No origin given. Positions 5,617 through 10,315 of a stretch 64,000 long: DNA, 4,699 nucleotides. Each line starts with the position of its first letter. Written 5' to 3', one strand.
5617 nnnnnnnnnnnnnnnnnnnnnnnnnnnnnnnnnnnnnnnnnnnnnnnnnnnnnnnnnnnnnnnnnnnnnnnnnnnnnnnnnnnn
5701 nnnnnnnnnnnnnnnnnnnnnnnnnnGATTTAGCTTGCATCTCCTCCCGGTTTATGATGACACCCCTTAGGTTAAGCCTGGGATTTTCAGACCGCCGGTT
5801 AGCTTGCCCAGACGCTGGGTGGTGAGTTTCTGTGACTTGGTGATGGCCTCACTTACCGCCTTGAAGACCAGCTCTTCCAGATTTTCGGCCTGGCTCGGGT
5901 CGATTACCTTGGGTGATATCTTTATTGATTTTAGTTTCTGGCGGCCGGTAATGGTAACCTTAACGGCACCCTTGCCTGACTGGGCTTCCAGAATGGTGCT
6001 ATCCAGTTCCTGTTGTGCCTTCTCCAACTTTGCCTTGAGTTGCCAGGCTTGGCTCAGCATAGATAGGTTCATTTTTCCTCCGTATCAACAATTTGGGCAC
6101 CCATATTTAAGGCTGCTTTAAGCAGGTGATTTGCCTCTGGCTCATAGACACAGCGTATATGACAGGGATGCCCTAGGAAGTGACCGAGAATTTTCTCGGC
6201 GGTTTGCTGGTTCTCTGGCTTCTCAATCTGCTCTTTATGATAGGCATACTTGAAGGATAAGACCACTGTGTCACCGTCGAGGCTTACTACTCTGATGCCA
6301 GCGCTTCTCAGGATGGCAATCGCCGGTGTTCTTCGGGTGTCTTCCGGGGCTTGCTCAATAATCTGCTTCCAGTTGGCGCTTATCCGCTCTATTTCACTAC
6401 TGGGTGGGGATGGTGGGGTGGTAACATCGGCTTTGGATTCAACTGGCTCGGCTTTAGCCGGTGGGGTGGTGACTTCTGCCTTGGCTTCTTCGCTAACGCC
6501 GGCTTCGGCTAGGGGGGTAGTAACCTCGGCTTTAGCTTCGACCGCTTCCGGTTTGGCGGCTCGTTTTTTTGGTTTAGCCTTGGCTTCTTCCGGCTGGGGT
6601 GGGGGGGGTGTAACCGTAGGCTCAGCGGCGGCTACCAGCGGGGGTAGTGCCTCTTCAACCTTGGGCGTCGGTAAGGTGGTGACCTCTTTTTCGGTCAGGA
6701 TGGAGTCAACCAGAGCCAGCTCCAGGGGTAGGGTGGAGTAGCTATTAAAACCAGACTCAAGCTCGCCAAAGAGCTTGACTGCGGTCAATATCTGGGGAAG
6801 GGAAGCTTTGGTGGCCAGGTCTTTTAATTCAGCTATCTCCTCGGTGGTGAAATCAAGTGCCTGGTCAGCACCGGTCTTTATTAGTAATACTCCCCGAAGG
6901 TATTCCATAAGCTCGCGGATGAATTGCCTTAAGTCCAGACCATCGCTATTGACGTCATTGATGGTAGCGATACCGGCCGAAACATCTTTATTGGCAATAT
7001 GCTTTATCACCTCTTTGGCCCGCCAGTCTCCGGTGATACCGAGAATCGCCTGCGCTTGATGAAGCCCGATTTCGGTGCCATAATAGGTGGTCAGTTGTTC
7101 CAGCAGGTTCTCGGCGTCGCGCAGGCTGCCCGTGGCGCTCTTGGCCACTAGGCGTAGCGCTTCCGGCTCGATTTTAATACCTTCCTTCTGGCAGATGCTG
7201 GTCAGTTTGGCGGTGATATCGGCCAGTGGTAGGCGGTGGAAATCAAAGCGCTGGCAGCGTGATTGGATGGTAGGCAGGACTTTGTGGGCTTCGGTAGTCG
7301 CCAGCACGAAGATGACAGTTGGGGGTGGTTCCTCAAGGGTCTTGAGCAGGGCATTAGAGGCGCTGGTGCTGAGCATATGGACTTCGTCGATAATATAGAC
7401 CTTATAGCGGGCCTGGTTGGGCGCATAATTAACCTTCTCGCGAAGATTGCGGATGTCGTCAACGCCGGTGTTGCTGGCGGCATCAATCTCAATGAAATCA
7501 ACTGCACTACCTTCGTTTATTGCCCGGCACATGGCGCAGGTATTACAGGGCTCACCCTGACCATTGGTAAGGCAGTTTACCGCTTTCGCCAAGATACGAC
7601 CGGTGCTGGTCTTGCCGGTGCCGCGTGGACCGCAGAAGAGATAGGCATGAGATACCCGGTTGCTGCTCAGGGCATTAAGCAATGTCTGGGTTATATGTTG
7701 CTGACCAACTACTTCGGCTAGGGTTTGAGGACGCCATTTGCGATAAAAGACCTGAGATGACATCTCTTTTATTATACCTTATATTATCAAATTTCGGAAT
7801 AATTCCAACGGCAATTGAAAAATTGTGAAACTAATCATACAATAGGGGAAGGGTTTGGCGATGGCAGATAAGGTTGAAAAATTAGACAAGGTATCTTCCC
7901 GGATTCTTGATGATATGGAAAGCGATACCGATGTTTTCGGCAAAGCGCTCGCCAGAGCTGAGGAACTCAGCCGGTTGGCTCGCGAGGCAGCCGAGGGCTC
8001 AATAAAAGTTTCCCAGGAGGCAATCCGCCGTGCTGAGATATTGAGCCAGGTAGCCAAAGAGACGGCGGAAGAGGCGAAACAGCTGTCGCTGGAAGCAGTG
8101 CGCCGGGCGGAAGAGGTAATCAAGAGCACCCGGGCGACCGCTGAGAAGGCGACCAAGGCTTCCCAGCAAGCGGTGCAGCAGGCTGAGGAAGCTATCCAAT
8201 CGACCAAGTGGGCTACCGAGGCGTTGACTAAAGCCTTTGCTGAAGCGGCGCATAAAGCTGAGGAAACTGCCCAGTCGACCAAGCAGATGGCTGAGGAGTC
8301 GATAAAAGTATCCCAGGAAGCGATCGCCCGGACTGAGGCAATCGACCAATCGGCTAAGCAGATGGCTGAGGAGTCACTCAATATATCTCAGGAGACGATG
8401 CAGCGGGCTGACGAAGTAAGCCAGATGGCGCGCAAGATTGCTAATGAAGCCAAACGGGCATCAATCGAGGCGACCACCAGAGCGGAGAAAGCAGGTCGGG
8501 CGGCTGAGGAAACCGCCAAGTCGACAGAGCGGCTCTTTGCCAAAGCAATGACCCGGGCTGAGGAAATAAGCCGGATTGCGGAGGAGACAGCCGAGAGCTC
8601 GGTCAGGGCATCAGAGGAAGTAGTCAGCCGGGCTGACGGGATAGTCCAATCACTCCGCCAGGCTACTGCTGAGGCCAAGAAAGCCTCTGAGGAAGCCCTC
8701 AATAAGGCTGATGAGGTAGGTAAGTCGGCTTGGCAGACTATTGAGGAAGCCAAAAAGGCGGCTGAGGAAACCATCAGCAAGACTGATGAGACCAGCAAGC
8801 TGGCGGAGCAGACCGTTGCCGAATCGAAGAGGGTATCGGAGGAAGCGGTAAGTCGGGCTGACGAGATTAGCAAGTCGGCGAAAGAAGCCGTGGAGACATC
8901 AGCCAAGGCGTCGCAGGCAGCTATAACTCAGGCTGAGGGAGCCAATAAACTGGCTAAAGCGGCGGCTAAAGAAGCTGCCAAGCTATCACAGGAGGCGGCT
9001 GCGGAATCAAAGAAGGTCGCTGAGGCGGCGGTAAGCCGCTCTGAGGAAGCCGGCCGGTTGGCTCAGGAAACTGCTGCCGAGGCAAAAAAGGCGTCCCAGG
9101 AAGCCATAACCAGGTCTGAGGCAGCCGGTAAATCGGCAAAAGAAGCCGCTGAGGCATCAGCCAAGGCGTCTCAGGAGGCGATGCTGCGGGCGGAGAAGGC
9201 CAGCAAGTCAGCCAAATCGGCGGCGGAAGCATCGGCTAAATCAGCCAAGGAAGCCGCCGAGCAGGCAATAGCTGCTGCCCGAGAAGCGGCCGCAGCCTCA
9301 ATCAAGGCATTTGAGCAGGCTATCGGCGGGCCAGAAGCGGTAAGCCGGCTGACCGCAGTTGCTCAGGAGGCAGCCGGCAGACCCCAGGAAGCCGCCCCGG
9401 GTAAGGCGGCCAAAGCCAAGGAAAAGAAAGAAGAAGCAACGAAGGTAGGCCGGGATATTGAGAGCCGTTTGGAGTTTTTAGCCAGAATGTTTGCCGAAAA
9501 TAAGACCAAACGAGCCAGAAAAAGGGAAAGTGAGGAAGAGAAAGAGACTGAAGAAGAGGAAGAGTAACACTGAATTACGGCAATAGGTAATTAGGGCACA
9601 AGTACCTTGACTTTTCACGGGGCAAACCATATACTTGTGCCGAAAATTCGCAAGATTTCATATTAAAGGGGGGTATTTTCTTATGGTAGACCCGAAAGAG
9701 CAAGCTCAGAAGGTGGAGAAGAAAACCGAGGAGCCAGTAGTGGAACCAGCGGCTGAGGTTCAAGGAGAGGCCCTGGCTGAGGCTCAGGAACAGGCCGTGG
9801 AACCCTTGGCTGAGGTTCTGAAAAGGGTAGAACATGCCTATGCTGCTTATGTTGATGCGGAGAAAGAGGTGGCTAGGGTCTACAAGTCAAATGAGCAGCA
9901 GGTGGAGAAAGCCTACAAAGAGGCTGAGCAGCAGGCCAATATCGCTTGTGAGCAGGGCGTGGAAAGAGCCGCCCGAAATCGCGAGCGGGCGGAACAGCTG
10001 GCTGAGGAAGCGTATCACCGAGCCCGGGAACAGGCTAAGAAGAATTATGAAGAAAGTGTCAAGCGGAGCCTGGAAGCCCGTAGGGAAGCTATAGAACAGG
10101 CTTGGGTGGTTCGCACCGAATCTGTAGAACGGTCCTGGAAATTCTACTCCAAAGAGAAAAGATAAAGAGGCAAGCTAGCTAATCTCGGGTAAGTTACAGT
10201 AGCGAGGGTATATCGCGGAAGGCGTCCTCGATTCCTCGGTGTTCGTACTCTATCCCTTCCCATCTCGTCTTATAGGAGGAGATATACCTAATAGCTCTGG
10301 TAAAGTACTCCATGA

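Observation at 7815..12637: Locus-level hypothesis: a self-contained cytoskeletal module of two helical-repeat proteins converging on two tubulin-like GTPases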

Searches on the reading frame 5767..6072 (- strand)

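Call 83: search_protein_families(library=ncbifam, proteins=[window:5767-6072:-], max_evalue=1e-10)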
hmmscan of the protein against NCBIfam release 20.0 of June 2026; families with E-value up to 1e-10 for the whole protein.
window:5767-6072:- (101 aa): 1 family
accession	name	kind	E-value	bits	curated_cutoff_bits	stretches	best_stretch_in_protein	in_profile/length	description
TIGR00103.1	DNA_YbaB_EbfC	equivalog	9.3e-20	70.7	49.45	1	4-100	10-104/104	YbaB/EbfC family nucleoid-associated protein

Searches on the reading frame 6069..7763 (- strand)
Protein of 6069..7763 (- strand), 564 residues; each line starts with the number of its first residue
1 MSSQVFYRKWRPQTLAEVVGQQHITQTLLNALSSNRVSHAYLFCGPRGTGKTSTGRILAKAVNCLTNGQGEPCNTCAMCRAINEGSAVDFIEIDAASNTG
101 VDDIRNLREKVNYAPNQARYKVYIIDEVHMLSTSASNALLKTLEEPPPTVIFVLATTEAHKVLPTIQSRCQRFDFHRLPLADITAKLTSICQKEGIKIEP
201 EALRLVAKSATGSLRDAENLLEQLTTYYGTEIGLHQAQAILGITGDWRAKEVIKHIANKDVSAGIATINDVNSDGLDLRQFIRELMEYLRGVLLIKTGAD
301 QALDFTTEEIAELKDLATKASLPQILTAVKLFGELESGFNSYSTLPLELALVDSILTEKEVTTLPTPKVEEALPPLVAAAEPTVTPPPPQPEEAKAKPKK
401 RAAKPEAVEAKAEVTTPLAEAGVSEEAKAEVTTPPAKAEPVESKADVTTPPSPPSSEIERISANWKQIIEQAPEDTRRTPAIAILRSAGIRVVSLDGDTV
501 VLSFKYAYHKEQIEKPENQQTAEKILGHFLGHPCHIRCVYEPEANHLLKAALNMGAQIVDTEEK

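Call 83: search_protein_families(library=ncbifam, proteins=[window:6069-7763:-], max_evalue=1e-10)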
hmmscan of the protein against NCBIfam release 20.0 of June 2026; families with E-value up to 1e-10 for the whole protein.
window:6069-7763:- (564 aa): 69 families (the best 25 are shown)
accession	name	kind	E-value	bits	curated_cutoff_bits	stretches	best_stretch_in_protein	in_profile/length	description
NF011512.0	PRK14950.1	equivalog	1.6e-214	714.4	593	1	1-564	1-583/585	DNA polymerase III subunits gamma and tau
NF004046.1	PRK05563.1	equivalog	2.6e-152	508.6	400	1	4-548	3-530/567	DNA polymerase III subunit gamma/tau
NF011526.0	PRK14965.1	equivalog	6.6e-138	461.1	670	1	1-540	1-522/578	DNA polymerase III subunits gamma and tau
TIGR02397.1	dnaX_nterm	equivalog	3.2e-132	441.1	250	1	4-339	2-337/355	DNA polymerase III subunit gamma/tau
NF011510.0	PRK14948.1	equivalog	2.4e-130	436.2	593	1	4-527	6-507/640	DNA polymerase III subunit gamma/tau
NF005846.3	PRK07764.1-6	equivalog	1.9e-114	384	625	2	6-302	2-301/628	DNA polymerase III subunit gamma and tau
NF005942.0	PRK07994.1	equivalog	2e-113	380.6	613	1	1-470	1-468/655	DNA polymerase III subunit gamma/tau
NF011514.0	PRK14953.1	equivalog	4.5e-113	378.7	536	1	2-309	2-309/488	DNA polymerase III subunits gamma and tau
NF011531.0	PRK14971.1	equivalog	7.7e-113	378.4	685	1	7-461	8-470/614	DNA polymerase III subunit gamma/tau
NF006585.0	PRK09111.1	equivalog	9.2e-112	374.7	604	1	4-505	28-516/616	DNA polymerase III subunit gamma/tau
NF004549.0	PRK05896.1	equivalog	2.8e-111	373.3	578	1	1-317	1-318/642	DNA polymerase III subunits gamma and tau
NF005173.0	PRK06647.1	equivalog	4e-109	366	623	1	1-329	1-329/568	DNA polymerase III subunits gamma and tau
NF011524.0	PRK14963.1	equivalog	4.8e-109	366.2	601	1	6-518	4-477/647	DNA polymerase III subunits gamma and tau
NF004962.0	PRK06305.1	equivalog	4.2e-108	362.5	559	1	3-355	4-364/465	DNA polymerase III subunits gamma and tau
NF011523.0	PRK14962.1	equivalog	5.4e-108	361.8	576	1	4-292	2-290/474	DNA polymerase III subunits gamma and tau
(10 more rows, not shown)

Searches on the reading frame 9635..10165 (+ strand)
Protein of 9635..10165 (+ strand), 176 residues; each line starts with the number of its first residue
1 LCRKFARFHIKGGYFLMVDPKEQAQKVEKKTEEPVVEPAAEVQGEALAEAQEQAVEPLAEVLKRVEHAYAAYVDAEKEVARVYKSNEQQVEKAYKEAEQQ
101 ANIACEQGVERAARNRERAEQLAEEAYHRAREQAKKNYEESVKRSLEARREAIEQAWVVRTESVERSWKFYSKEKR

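Call 3: search_protein_families(library=pfam, proteins=[window:9635-10165:+], max_evalue=0.1)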
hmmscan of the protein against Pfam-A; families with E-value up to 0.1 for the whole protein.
window:9635-10165:+ (176 aa): 0 families

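Call 4: search_protein_families(library=ncbifam, proteins=[window:9635-10165:+], max_evalue=0.1)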
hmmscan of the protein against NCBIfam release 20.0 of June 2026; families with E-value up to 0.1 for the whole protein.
window:9635-10165:+ (176 aa): 2 families
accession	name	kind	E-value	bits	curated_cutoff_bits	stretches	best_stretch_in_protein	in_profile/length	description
NF002587.0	PRK02240.1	subfamily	0.004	16.9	306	1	52-138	165-250/257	GTP cyclohydrolase IIa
NF040623.1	MfnF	equivalog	0.045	12.9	520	1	7-77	21-94/324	(4-{4-[2-(gamma-L-glutamylamino)ethyl]phenoxymethyl}furan-2-yl)methanamine synthase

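Call 29: find_homologous_proteins(query=window:9683-10165:+)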
Query window:9683-10165:+ (160 aa): 5 proteins with E <= 0.001 among 744 candidates.
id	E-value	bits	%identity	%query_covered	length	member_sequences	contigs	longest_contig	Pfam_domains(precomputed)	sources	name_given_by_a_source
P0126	4.6e-36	142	59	81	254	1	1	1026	PF00091.32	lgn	-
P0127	8.6e-23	99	74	49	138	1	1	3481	-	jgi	-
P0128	7.9e-19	87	49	83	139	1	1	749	-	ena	-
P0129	8.6e-17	80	47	81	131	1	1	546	-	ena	-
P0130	1.1e-10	60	48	56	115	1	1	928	-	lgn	-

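Call 33: search_solved_structures(query=window:9683-10165:+, max_evalue=1)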
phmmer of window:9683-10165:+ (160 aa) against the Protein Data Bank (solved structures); distinct sequences matched with E-value up to 1: 3.
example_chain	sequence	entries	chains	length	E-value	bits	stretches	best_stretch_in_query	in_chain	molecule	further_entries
2gf4_A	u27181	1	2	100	0.23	15.4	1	50-116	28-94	Protein Vng1086c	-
1v64_A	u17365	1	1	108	0.24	15.4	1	100-139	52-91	Nucleolar transcription factor 1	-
4uos_A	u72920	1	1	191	0.65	14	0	36-139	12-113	DESIGNED HELICAL BUNDLE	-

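Call 44: find_related_loci(query=A3, collection=metagenome_contigs, flank=6000)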
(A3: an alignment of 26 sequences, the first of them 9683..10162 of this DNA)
Query A3 (160 aa) in metagenome_contigs; peptide patterns used: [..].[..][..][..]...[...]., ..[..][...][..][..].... (x = any residue, [..] = any of these).
600 stretches matched a pattern (row limit reached: there are more); 373 encode a relative of the query (tblastn E <= 1e-3); the best 80 are kept; 80 distinct loci.
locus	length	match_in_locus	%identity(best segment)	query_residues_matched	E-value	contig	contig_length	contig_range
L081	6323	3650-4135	87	1-160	4e-84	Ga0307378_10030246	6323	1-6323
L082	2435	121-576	81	1-160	4e-77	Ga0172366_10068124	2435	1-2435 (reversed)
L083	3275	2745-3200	67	1-160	2e-64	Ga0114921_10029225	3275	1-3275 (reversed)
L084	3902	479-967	65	1-160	1e-61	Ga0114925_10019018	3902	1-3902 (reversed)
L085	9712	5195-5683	65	1-160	2e-61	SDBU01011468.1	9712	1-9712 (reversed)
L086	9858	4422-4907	65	1-160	8e-61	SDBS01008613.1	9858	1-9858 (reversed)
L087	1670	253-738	64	1-160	1e-62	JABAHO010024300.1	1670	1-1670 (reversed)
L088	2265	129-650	61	1-160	2e-60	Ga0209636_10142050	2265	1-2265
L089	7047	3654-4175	61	1-160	6e-60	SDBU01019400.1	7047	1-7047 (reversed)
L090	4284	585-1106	61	1-160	1e-58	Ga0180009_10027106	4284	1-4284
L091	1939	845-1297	65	1-159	4e-59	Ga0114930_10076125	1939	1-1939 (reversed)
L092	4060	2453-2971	59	1-159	4e-57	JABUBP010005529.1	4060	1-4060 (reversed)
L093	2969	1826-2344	63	1-159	8e-57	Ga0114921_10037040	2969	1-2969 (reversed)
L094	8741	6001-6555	59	1-160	2e-56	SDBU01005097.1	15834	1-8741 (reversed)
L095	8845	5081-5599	62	1-159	2e-55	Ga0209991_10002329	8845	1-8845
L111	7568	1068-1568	61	1-156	4e-47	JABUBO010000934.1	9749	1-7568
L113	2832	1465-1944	53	1-157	2e-46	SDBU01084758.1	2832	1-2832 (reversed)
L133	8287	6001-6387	57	31-159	9e-40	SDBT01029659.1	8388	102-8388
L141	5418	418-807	57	31-160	3e-38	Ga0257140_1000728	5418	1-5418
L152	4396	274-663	53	31-160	2e-36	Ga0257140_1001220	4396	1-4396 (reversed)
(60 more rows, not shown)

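Call 49: predict_structure(alignment_id=A2)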
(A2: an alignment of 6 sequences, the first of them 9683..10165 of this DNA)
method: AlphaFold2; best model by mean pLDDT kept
length: 160 residues; sequences in the alignment: 6
mean_pLDDT: 84.2   pTM: 0.43
mean pLDDT of the five models: 84.2, 83.8, 82.8, 82.5, 82.0
residues with pLDDT >= 90: 113; 70-90: 8; 50-70: 14; < 50: 25
segments of 3 or more residues with pLDDT < 50: 1-3, 9-29
pLDDT, mean of each block of 10 residues (from residue 1): 50 40 44 59 90 95 97 98 98 98 98 98 98 98 97 89
secondary structure, 60 per line:
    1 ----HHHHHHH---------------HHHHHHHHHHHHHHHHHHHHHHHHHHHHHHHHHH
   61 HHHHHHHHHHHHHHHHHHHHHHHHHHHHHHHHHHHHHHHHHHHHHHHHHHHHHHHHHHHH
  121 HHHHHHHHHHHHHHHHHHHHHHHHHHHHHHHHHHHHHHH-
elements in order: H5-11 H27-159

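Call 56: search_protein_families(library=pfam, proteins=[L141:843-4388:+, L152:944-3793:+, L133:6662-8287:+, L113:2015-2830:-, L111:3-950:+, L111:2180-3655:+], max_evalue=0.01)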
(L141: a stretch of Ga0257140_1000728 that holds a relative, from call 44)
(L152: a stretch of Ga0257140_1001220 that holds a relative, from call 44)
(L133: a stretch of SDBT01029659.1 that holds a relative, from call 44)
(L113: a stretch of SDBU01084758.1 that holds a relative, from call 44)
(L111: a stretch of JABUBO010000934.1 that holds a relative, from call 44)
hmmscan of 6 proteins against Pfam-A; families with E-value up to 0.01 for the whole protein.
L141:843-4388:+ (1182 aa): 0 families

L152:944-3793:+ (950 aa): 0 families

L133:6662-8287:+ (542 aa): 2 families
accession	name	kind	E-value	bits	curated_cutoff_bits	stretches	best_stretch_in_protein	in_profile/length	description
PF13205.12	Big_5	-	6.7e-12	46.5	23.6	2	291-376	13-93/105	Bacterial Ig-like domain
PF02298.23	Cu_bind_like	-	0.0014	19.1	20.8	0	406-423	16-34/84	Plastocyanin-like domain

L113:2015-2830:- (272 aa): 3 families
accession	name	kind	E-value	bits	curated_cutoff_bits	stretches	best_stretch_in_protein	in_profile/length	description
PF17650.6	RACo_linker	-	3e-15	56.2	26.2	1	81-145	3-64/86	RACo linker region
PF21011.2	CetZ_C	-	5.4e-08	32.9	21.6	1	144-239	78-174/180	Tubulin-like CetZ, C-terminal domain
PF00111.32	Fer2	-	1.8e-05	25.1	21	1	2-42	38-77/77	2Fe-2S iron-sulfur cluster binding domain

L111:3-950:+ (316 aa): 3 families
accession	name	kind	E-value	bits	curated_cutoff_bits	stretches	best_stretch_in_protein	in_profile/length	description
PF01833.30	TIG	-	2.9e-09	37.2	20.9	2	17-91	4-80/84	IPT/TIG domain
PF25788.1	Ig_Rha78A_N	-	0.00098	19.8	27.4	1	199-281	21-101/105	Rha78A-like, N-terminal immunoglobulin domain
PF17936.7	Big_6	-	0.0019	18.8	27.6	0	112-164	16-68/83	Bacterial Ig domain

L111:2180-3655:+ (492 aa): 6 families
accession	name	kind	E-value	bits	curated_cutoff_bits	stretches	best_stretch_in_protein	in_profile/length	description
PF01555.25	N6_N4_Mtase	-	9.6e-44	150.4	26.7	1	37-301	1-213/221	DNA methylase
PF22722.2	NA-iREase1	-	7.2e-12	45.7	27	1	360-459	18-105/106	NACHT-associated inactive Restriction Endonuclease 1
PF04471.18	Mrr_cat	-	7.6e-09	36.1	21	1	359-433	26-99/115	Restriction endonuclease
PF03602.21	Cons_hypoth95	-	0.00018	21.7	24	1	7-58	81-135/182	Conserved hypothetical protein 95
PF13847.12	Methyltransf_31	-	0.0011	19.1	27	0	269-311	3-48/145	Methyltransferase domain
PF14280.11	DUF4365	-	0.0089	16.5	24.3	0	363-395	25-57/139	Domain of unknown function (DUF4365)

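Call 67: search_protein_representatives(alignment_id=A4)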
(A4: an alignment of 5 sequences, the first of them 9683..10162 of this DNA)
Query: 5 sequences, 139 profile positions. Proteins with E-value up to 0.001 (for the whole library): 192; up to 1e-10: 96; up to 1e-30: 4. The best 150 are listed.
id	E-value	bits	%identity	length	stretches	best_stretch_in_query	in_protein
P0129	1.7e-53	196.7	-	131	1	1-139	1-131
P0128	5.4e-49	182.1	-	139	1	1-134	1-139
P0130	2.2e-42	160.7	-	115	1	1-124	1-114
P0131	1.9e-32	128.5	-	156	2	3-134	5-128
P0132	6.6e-30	120.2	-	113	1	1-119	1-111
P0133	1.6e-28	115.7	-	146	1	1-112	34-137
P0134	2.5e-28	115.1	-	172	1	20-123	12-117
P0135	2.7e-28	115.0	-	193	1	13-134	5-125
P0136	4.9e-28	114.2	-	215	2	30-132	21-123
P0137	1.5e-27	112.6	-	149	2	1-129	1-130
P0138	1.3e-26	109.6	-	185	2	28-130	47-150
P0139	2.2e-25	105.6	-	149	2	28-123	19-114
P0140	2.5e-25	105.4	-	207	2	23-122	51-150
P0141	1.8e-24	102.7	-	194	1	2-128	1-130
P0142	1.8e-24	102.7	-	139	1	3-120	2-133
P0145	3.0e-23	98.7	-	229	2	35-121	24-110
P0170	5.3e-18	81.7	-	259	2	28-131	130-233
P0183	1.6e-15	73.6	-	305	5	30-119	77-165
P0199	5.1e-14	68.8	-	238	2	41-125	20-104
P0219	2.7e-11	59.9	-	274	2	27-128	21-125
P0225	3.9e-10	56.2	-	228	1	22-138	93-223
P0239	1.4e-08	51.2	-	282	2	50-131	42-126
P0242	2.7e-08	50.2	-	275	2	13-132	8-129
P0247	4.3e-08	49.6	-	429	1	13-138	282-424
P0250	6.3e-08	49.0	-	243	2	53-119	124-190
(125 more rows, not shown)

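Call 68: search_protein_families(library=pfam, proteins=[P0247, P0170, P0183, P0225, P0239, P0242, P0219, P0250, P0199, P0145], max_evalue=0.01)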
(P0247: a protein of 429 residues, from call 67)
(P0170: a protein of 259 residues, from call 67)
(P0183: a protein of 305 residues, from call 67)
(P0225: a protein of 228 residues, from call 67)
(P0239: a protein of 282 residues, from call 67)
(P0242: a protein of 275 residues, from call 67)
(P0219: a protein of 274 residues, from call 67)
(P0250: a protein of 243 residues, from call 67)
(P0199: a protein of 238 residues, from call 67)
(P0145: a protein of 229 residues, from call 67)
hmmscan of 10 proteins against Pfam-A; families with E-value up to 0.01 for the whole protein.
P0247 (429 aa): 4 families
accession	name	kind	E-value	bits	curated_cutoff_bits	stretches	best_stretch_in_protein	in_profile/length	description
PF13271.11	DUF4062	-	1.5e-21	76.8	24.7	1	7-89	1-82/82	Domain of unknown function (DUF4062)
PF13426.13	PAS_9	-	6.5e-07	30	27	1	182-279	4-102/103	PAS domain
PF00989.32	PAS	-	9e-07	29.3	22.6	1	174-271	6-106/113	PAS fold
PF04992.19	RNA_pol_Rpb1_6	-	0.0018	18.6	23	0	123-179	61-121/189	RNA polymerase Rpb1, domain 6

P0170 (259 aa): 0 families

P0183 (305 aa): 1 family
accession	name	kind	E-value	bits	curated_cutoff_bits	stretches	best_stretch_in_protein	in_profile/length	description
PF03791.18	KNOX2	-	0.0024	17.8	27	0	191-210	19-38/48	KNOX2 domain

P0225 (228 aa): 0 families

P0239 (282 aa): 0 families

P0242 (275 aa): 0 families

P0219 (274 aa): 0 families

P0250 (243 aa): 2 families
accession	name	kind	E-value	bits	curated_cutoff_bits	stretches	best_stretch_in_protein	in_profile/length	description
PF00535.33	Glycos_transf_2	-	1.2e-24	87.6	23.3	1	8-140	1-131/168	Glycosyl transferase family 2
PF13641.12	Glyco_tranf_2_3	-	1.6e-10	41.9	27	1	7-122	3-120/230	Glycosyltransferase like family 2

P0199 (238 aa): 0 families

P0145 (229 aa): 1 family
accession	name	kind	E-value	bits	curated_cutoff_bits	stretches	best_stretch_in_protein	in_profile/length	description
PF23826.1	DUF7196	-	0.0065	17.1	27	0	3-55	14-52/68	Domain of unknown function (DUF7196)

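Call 84: search_protein_families(library=padloc, proteins=[window:9683-10165:+], max_evalue=0.01)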
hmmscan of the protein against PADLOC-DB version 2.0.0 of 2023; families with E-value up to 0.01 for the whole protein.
window:9683-10165:+ (160 aa): 0 families

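Call 85: search_protein_families(library=phrogs, proteins=[window:9683-10165:+], max_evalue=0.01)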
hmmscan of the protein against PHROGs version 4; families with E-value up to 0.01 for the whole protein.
window:9683-10165:+ (160 aa): 0 families
